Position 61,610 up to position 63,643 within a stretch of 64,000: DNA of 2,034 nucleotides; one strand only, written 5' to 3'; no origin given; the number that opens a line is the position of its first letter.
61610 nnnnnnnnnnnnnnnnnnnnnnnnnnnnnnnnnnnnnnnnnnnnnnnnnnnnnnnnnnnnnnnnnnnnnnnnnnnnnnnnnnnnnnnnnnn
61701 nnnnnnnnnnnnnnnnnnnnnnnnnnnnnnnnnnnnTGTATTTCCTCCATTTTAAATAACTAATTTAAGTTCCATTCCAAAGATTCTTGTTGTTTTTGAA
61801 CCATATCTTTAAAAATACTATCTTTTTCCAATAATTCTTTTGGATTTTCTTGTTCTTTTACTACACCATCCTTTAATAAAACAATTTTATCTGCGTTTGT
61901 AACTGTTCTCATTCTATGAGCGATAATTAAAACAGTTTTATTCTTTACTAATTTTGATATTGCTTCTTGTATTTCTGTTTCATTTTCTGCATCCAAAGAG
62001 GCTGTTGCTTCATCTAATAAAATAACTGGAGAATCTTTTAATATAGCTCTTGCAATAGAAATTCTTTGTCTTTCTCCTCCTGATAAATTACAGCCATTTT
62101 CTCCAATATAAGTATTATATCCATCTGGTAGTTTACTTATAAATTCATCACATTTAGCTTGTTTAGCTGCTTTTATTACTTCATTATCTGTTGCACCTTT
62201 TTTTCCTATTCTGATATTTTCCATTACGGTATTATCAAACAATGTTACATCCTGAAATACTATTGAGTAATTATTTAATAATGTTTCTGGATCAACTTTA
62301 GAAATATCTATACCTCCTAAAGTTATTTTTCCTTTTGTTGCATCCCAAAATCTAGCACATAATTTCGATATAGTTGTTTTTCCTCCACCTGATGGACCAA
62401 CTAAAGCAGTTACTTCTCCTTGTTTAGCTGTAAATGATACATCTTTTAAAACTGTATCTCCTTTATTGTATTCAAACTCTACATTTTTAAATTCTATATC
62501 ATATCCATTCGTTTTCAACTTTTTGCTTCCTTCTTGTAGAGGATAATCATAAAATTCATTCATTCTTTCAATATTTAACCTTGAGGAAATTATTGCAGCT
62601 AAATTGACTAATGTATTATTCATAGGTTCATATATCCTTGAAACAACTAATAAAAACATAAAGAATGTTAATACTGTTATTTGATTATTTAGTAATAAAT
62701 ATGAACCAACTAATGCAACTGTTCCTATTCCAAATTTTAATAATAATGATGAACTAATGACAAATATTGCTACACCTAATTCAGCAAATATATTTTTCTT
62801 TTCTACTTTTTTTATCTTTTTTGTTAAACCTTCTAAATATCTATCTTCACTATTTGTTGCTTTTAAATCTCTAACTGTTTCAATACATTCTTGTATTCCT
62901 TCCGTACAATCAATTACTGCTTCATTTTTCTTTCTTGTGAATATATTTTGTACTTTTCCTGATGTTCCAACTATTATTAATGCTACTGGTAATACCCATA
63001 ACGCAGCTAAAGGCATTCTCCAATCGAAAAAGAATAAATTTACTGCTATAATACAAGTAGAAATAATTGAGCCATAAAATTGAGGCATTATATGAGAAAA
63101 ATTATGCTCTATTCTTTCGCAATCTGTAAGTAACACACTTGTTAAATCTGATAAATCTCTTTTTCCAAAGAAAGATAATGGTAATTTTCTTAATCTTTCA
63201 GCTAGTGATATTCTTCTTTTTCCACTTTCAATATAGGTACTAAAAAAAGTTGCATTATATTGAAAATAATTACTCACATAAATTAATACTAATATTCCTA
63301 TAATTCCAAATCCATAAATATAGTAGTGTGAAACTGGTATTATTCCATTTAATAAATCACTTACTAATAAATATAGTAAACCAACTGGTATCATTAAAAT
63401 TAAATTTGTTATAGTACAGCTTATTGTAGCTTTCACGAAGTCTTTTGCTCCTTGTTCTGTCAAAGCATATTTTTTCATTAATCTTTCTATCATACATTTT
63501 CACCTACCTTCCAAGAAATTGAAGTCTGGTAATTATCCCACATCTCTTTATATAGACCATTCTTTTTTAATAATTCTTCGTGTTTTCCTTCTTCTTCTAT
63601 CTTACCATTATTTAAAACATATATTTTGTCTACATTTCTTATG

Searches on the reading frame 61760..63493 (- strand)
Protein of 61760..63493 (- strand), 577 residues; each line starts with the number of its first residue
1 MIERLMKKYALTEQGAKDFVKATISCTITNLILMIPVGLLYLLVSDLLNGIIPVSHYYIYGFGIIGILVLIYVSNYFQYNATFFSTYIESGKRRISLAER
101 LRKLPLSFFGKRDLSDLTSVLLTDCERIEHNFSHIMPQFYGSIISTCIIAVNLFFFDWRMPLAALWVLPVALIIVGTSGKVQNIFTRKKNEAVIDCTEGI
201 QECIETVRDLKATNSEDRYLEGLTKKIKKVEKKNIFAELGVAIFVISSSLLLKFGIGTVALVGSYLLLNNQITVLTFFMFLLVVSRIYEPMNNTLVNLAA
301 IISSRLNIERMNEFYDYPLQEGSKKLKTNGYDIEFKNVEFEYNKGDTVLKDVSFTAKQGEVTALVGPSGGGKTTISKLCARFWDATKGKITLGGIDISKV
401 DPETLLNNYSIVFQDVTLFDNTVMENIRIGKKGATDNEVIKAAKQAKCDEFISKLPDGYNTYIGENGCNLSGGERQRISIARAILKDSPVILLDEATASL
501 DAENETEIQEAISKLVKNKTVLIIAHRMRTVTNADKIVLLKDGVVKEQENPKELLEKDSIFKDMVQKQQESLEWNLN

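Call 104: search_protein_families(library=phrogs, proteins=[window:61760-63493:-])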
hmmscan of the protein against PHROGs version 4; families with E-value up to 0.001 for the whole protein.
window:61760-63493:- (577 aa): 5 families
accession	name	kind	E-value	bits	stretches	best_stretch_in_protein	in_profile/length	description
phrog_2392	-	moron, auxiliary metabolic gene and host takeover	1.5e-158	530.3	1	12-575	156-723/726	ABC transporter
phrog_293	-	moron, auxiliary metabolic gene and host takeover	2.5e-55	189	1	281-557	81-359/1058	ABC transporter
phrog_23675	-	unknown function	3.7e-13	50.5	1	469-556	38-127/143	-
phrog_21263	-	unknown function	3.2e-08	33.1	1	463-540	821-902/940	-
phrog_11143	-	unknown function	6.3e-06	26.4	0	470-521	111-166/357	-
